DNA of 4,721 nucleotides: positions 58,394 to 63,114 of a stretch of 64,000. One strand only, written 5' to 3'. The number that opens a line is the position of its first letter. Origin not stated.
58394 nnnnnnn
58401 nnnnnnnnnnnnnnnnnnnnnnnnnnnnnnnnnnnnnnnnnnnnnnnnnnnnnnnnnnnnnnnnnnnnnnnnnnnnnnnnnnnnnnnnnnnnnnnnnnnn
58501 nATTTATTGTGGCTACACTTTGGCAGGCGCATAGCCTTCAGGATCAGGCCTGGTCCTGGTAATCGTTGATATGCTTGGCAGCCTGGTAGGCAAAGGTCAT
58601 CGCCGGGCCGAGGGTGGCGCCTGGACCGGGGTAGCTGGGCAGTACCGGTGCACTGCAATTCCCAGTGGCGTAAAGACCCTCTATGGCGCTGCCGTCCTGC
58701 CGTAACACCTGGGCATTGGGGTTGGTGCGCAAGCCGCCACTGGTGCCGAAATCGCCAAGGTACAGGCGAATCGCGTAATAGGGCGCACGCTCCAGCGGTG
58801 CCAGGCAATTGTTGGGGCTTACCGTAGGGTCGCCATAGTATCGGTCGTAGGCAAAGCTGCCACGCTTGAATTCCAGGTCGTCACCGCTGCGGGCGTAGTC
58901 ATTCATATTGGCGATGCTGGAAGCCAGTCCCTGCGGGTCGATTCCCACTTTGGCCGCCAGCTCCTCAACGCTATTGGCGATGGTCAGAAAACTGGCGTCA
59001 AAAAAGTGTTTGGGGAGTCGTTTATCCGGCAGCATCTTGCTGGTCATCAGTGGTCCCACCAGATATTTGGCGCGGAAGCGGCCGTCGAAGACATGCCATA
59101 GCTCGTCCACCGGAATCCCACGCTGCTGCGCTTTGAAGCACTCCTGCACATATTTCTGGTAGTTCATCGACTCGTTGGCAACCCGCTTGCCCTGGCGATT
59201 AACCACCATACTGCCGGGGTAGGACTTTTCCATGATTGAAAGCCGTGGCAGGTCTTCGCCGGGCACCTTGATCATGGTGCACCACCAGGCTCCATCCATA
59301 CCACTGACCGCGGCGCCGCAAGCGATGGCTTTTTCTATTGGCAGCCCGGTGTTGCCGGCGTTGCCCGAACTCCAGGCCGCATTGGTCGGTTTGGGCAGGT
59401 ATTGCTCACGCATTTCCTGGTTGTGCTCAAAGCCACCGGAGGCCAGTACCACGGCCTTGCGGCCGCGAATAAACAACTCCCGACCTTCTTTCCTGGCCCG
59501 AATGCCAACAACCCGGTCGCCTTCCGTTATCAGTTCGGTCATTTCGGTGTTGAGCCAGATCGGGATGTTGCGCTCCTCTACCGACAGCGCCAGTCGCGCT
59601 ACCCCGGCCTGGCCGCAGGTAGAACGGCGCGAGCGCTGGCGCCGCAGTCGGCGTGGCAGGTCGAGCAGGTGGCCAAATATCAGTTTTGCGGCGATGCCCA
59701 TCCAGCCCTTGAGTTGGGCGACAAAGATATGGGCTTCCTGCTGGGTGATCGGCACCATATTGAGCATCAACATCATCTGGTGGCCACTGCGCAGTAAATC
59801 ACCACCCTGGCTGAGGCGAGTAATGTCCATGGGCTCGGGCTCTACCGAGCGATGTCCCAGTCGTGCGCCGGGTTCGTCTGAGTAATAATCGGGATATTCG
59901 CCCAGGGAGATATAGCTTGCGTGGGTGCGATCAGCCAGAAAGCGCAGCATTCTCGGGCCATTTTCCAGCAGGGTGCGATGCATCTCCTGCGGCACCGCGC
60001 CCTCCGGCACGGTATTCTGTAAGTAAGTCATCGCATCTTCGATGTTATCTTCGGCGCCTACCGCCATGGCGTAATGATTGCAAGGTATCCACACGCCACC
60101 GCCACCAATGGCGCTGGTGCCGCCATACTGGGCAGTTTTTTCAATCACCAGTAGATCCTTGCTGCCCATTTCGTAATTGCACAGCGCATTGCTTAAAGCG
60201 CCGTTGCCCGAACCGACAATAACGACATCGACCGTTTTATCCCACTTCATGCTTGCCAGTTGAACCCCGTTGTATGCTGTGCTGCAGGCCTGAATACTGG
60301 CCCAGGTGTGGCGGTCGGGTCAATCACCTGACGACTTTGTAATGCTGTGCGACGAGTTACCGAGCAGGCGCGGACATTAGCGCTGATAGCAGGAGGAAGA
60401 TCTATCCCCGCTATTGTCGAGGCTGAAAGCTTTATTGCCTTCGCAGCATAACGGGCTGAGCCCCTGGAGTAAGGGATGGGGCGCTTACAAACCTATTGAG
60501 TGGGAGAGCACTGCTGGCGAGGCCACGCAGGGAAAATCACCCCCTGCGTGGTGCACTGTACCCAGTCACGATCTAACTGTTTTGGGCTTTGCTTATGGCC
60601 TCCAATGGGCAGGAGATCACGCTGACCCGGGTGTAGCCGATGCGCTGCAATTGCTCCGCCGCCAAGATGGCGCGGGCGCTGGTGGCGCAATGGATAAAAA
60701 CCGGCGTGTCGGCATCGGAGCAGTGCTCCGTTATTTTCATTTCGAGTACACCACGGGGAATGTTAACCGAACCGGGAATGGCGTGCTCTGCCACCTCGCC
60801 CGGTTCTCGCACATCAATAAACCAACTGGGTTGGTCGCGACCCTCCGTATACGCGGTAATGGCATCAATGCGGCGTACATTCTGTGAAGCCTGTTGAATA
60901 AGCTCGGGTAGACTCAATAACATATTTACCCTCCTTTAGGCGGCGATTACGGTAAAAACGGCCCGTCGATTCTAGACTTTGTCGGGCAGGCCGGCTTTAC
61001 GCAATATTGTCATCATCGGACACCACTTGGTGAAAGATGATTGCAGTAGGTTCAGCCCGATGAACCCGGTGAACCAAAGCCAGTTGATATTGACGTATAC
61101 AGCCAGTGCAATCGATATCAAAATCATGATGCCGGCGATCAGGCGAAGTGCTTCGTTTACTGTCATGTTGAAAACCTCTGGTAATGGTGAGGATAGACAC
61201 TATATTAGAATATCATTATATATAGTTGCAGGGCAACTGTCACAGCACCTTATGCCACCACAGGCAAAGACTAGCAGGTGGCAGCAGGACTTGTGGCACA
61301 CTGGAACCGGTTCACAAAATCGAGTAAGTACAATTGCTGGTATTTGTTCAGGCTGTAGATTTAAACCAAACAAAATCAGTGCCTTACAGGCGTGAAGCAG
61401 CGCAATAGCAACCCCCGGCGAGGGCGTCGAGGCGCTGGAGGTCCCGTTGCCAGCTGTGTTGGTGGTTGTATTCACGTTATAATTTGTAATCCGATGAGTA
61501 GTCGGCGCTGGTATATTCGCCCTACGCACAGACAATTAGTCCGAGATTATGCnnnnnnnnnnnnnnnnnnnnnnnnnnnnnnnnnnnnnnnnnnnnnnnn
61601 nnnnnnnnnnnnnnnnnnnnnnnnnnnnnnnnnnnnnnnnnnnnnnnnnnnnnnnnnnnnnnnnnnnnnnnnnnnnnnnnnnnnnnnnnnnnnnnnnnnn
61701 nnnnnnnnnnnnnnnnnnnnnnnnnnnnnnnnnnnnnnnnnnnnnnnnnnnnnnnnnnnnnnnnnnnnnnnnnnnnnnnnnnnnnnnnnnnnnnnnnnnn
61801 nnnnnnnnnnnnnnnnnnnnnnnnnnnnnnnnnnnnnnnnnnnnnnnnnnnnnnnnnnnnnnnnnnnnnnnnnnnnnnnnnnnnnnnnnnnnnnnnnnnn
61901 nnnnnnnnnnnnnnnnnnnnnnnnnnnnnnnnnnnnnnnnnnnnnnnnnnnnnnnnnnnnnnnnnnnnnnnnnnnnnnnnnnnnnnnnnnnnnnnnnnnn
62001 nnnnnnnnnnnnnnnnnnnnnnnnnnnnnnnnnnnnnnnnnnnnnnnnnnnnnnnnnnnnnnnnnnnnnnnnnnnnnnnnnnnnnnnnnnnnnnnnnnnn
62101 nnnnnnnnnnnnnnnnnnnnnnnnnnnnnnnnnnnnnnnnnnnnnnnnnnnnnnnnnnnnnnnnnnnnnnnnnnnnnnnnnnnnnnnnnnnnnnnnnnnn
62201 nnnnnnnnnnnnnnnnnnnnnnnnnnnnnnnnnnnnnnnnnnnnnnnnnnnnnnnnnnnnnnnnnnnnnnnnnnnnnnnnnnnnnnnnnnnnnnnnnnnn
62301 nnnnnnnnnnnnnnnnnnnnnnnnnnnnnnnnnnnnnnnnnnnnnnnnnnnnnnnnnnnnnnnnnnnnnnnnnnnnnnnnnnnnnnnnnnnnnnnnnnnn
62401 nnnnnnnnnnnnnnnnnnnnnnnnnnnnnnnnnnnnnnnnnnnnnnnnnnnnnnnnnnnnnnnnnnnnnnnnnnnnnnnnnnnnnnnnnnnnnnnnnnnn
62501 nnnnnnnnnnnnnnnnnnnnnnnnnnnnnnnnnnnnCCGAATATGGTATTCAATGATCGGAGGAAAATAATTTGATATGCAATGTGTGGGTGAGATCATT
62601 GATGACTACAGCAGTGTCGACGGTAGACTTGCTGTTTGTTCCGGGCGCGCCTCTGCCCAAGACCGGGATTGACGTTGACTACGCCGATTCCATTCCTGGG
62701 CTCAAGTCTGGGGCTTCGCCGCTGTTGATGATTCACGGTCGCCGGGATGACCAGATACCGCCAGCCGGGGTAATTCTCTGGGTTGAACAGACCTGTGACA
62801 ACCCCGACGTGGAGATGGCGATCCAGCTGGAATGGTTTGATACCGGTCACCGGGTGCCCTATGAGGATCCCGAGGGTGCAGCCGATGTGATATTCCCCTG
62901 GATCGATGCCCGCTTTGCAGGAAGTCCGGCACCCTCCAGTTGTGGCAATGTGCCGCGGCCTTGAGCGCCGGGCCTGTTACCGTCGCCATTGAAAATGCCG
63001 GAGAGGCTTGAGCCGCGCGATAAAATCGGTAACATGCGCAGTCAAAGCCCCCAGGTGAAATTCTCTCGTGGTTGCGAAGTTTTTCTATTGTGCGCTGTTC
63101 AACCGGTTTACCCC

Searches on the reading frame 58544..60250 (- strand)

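Call 10: search_protein_families(library=pfam, proteins=[window:58544-60250:-])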
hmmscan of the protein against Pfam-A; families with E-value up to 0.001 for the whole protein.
window:58544-60250:- (568 aa): 2 families
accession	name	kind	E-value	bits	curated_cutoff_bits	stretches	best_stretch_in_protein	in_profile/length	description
PF00890.30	FAD_binding_2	-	6.4e-65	220.4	20.4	1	8-547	1-414/414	FAD binding domain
PF12831.13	FAD_oxidored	-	4.7e-05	23.3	27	0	8-58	1-50/416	FAD dependent oxidoreductase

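Call 51: search_protein_families(library=ncbifam, proteins=[window:58544-60250:-], max_evalue=0.00001)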
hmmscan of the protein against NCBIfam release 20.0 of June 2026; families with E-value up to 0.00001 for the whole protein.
window:58544-60250:- (568 aa): 24 families
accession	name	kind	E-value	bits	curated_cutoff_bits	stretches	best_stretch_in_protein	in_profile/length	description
NF009478.0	PRK12844.1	equivalog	2.7e-155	517.9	789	1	1-565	3-552/559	3-ketosteroid-delta-1-dehydrogenase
NF009473.0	PRK12835.1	subfamily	1.5e-148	495.9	837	1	2-566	7-571/585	FAD-binding protein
NF005882.1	PRK07843.1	equivalog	2.3e-148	495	788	1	7-561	2-547/547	3-oxosteroid 1-dehydrogenase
NF009477.0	PRK12843.1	equivalog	1.8e-130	436.2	758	1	2-564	12-571/578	FAD-dependent oxidoreductase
NF004789.0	PRK06134.1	subfamily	4.2e-126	421.8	747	1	2-565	8-571/581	FAD-dependent oxidoreductase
NF009479.0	PRK12845.1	equivalog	1e-123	413.7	793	1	4-561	16-563/566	3-ketosteroid-delta-1-dehydrogenase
NF009476.0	PRK12839.1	equivalog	1.1e-100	337.4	940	1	5-563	7-566/572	FAD-dependent oxidoreductase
NF053676.1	4oxCHCAChcC1Cy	equivalog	9.2e-95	318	1000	1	7-562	2-527/528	4-oxocyclohexanecarboxylate 2-dehydrogenase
NF009474.0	PRK12837.1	equivalog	5.3e-92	309.3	675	2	200-563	159-510/513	FAD-binding protein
NF053677.1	Desat2ChcC2Cyan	equivalog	1.8e-88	297.3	900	1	7-564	1-554/558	4-oxocyclohex-2-ene-1-carboxylate 5-dehydrogenase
TIGR01813.1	flavo_cyto_c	subfamily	2.2e-45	155.2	285.45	2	203-533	118-418/444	flavocytochrome c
NF005511.0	PRK07121.1-4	equivalog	8.9e-40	136.6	466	2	253-533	257-511/553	FAD-binding protein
NF005510.0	PRK07121.1-3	subfamily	1.5e-38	132.8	481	3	213-375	179-331/492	FAD-binding protein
NF006130.0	PRK08274.1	equivalog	2.4e-38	132.1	369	1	200-553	118-450/467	FAD-dependent tricarballylate dehydrogenase TcuA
NF005509.0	PRK07121.1-2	subfamily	1.2e-36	126.5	630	2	228-554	217-514/527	FAD-binding protein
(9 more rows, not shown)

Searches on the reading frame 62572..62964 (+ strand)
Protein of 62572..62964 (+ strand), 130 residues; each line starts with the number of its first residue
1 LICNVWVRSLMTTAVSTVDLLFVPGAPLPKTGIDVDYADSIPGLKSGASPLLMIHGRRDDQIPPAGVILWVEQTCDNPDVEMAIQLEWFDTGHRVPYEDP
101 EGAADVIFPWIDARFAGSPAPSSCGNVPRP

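Call 14: search_protein_families(library=pfam, max_evalue=0.1, proteins=[window:62572-62964:+])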
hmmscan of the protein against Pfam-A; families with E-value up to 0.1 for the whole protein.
window:62572-62964:+ (130 aa): 2 families
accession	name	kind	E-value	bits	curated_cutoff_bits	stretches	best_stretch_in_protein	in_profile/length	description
PF00326.27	Peptidase_S9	-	0.057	13.3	22.6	1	47-96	143-190/213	Prolyl oligopeptidase family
PF03583.20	LIP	-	0.093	12.5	23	0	49-120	216-283/286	Secretory lipase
